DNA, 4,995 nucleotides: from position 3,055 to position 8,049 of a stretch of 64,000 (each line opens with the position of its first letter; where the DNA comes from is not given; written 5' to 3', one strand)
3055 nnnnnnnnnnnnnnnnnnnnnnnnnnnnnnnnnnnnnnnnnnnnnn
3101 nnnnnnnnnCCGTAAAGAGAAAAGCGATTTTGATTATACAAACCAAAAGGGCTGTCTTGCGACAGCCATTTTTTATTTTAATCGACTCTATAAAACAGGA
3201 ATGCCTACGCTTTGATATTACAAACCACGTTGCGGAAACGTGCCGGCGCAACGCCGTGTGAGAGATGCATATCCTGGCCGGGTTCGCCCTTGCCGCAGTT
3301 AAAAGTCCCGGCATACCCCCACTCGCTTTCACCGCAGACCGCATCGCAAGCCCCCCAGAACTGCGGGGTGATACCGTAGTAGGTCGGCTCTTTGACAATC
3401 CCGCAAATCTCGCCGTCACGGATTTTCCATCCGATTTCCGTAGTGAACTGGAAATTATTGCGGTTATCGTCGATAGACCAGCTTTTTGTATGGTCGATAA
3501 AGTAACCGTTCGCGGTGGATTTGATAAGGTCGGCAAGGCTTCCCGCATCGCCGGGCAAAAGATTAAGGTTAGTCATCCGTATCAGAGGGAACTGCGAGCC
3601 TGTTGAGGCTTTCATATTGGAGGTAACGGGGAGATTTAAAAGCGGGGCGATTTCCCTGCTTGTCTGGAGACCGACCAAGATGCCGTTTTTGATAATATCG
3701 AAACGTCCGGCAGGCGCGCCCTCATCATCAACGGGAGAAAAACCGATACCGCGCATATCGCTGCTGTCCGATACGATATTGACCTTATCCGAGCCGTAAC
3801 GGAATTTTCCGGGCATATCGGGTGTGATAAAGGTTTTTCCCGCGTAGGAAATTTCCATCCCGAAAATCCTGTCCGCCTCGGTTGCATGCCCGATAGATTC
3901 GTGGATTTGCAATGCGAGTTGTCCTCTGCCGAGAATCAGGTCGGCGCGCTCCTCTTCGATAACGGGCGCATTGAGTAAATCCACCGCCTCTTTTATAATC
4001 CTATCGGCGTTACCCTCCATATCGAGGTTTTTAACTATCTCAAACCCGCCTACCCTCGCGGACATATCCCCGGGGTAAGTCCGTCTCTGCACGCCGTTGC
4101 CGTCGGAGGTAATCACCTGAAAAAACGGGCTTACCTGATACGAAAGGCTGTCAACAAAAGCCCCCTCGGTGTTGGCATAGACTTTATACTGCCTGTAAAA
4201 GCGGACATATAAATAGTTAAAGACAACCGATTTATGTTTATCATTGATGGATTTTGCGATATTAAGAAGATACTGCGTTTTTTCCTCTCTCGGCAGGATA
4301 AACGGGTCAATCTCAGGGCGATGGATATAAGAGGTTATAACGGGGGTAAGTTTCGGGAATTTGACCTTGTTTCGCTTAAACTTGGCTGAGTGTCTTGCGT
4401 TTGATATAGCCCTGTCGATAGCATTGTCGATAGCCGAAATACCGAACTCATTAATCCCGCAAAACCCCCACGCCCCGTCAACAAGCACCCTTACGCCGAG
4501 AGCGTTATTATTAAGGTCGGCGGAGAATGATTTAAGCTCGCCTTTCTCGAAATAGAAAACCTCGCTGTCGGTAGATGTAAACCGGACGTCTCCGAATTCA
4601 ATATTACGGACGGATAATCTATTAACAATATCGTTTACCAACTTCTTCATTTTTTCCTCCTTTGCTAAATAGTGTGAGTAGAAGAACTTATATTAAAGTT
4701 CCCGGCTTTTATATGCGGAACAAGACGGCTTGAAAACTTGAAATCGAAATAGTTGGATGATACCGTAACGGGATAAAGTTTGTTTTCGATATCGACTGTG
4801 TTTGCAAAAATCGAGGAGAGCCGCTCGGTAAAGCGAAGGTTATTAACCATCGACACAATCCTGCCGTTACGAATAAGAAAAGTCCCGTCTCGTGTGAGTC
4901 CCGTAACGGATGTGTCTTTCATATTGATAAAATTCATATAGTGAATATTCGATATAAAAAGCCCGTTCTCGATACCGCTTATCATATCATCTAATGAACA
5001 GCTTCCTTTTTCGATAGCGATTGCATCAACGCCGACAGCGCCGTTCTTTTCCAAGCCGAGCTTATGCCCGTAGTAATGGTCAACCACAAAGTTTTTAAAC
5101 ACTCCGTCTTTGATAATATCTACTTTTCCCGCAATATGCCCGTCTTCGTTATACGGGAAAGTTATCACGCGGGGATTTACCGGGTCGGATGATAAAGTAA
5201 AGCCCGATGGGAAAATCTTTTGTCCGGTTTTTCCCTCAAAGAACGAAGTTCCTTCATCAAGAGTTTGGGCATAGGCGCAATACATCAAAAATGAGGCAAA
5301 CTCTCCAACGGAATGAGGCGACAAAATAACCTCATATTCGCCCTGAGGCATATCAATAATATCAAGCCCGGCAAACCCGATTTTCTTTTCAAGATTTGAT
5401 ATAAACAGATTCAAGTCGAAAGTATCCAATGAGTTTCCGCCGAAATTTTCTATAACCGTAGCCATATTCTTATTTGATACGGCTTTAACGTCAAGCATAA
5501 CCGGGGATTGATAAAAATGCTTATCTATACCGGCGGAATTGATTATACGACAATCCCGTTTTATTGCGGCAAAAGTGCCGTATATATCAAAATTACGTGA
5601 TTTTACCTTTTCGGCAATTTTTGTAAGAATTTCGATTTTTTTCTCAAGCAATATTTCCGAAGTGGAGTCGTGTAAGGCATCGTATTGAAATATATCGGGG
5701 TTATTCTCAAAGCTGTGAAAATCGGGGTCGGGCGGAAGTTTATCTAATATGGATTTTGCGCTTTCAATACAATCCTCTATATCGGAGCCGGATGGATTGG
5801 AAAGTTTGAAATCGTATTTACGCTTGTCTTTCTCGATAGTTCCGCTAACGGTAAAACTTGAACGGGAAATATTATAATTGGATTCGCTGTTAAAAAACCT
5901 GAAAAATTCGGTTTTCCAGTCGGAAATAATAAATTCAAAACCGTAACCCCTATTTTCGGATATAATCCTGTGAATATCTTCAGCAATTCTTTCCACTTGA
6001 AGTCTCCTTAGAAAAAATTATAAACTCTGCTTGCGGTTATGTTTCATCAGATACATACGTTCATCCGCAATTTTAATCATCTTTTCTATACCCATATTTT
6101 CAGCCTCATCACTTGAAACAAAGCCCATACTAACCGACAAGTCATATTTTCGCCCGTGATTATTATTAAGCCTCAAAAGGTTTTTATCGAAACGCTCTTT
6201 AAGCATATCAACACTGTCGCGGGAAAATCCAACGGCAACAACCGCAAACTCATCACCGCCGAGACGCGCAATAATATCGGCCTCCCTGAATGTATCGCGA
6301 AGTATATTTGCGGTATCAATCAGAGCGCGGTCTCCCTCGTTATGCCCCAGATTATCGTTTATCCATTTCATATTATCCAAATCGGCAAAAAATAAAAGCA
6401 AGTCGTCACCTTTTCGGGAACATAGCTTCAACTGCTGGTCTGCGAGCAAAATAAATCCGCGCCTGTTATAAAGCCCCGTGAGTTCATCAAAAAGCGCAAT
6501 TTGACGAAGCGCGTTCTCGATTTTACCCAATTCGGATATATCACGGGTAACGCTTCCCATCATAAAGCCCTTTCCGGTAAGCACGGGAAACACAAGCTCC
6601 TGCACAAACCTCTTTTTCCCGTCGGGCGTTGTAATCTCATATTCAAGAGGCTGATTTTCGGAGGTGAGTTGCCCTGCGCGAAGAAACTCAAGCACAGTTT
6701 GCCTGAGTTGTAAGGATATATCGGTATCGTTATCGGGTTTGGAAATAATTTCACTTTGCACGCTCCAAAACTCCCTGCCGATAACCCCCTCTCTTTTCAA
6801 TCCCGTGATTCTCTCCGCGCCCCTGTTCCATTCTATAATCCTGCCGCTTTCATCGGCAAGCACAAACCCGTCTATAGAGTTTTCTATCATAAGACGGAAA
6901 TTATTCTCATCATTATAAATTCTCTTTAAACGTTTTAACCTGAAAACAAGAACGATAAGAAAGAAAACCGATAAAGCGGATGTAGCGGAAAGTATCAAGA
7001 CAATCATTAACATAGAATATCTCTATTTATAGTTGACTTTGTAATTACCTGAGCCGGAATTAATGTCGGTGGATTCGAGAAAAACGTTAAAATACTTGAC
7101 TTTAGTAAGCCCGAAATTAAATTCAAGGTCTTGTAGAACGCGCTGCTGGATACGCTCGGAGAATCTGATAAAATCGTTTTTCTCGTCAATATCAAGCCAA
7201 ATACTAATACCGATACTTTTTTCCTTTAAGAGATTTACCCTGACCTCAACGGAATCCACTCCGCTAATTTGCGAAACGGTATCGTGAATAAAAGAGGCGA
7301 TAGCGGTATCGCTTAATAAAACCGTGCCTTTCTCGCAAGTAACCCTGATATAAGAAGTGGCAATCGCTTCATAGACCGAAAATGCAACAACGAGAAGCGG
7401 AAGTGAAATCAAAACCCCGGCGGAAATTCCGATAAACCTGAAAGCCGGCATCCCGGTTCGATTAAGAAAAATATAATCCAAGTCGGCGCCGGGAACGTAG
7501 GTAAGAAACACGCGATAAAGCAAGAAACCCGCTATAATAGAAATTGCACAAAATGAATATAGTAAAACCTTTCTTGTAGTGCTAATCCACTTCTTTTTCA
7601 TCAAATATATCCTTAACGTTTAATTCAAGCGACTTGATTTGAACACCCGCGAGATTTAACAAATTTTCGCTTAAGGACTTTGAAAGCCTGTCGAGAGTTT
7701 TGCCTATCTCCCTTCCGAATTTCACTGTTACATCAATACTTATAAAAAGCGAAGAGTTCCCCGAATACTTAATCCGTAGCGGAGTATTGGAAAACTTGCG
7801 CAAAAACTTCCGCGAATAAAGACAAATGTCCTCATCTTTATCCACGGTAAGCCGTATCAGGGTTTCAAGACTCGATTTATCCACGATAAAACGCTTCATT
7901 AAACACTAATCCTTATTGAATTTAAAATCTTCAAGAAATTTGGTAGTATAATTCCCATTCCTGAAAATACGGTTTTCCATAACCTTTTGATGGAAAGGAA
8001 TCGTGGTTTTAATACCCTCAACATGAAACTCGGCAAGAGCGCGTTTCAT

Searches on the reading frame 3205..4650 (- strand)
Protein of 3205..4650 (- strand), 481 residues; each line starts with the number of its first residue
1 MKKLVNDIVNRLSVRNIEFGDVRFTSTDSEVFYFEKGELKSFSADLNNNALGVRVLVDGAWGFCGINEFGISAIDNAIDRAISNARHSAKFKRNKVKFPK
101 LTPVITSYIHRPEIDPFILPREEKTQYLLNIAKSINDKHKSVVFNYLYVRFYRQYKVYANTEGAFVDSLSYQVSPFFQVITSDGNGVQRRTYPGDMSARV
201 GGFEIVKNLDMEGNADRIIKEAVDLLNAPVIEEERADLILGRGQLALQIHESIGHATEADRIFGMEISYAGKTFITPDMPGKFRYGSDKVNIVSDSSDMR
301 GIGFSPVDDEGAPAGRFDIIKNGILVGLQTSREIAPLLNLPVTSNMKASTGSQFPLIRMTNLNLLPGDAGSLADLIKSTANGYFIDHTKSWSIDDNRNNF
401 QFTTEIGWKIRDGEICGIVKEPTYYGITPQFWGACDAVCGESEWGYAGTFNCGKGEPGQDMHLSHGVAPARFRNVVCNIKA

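Call 11: search_protein_families(library=pfam, proteins=[window:3205-4650:-], max_evalue=0.00001)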
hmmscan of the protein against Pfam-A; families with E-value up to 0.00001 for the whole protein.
window:3205-4650:- (481 aa): 3 families
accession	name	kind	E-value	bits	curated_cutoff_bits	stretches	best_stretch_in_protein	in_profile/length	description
PF19289.4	PmbA_TldD_3rd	-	3.3e-30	105.3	22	1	235-447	3-203/220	PmbA/TldA metallopeptidase C-terminal domain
PF01523.21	PmbA_TldD_1st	-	7.2e-11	42.5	20.9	1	21-85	2-65/65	PmbA/TldA metallopeptidase domain 1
PF19290.4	PmbA_TldD_2nd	-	1e-07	32.8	20.9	1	118-225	5-108/109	PmbA/TldA metallopeptidase central domain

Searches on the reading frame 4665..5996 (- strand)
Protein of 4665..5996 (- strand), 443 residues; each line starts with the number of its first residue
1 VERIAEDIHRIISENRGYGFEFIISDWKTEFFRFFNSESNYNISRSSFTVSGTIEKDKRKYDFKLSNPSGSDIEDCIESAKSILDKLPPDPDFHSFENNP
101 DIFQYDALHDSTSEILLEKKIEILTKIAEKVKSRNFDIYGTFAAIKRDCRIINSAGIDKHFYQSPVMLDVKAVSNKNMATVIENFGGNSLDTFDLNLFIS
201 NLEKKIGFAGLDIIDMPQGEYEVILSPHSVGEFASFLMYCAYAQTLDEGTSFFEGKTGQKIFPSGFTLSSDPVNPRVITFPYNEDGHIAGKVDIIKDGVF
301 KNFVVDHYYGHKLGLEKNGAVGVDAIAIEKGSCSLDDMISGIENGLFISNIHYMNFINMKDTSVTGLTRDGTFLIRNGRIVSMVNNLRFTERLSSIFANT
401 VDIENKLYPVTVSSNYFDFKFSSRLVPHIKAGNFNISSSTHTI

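Call 11: search_protein_families(library=pfam, proteins=[window:4665-5996:-], max_evalue=0.00001)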
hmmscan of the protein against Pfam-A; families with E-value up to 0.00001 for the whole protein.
window:4665-5996:- (443 aa): 1 family
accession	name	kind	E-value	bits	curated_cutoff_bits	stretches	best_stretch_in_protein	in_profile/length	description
PF19289.4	PmbA_TldD_3rd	-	1.9e-41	142.1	22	1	219-437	2-219/220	PmbA/TldA metallopeptidase C-terminal domain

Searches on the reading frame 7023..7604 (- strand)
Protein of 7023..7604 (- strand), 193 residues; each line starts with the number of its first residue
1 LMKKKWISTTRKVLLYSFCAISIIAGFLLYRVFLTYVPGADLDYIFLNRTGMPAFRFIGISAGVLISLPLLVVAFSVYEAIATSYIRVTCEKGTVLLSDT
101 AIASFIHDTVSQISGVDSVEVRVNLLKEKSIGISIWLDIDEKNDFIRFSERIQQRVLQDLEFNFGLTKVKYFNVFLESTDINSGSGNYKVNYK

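Call 3: search_protein_families(library=pfam, proteins=[window:7023-7604:-], max_evalue=0.01)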
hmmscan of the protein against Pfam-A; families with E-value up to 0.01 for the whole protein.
window:7023-7604:- (193 aa): 0 families

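Call 4: search_protein_families(library=ncbifam, proteins=[window:7023-7604:-], max_evalue=0.01)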
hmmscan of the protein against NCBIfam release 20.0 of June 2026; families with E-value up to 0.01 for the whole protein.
window:7023-7604:- (193 aa): 1 family
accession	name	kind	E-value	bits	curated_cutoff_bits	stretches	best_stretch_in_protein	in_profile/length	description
NF033218.1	anchor_AmaP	equivalog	5.1e-15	55.6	55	1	16-169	12-160/166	alkaline shock response membrane anchor protein AmaP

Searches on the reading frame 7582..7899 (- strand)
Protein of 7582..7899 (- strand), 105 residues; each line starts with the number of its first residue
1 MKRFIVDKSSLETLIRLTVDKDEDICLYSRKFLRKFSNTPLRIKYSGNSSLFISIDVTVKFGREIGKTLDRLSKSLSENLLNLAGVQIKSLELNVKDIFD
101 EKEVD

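Call 3: search_protein_families(library=pfam, proteins=[window:7582-7899:-], max_evalue=0.01)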
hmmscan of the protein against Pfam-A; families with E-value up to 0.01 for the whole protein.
window:7582-7899:- (105 aa): 2 families
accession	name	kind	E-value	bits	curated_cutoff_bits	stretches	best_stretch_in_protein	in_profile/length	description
PF03780.18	Asp23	-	2e-05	25.4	28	1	37-98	46-107/108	Asp23 family, cell envelope-related function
PF19098.6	DUF5785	-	0.0099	16.8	23.5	0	14-46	22-54/98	Family of unknown function (DUF5785)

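Call 4: search_protein_families(library=ncbifam, proteins=[window:7582-7899:-], max_evalue=0.01)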
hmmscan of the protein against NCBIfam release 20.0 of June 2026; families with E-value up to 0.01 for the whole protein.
window:7582-7899:- (105 aa): 0 families
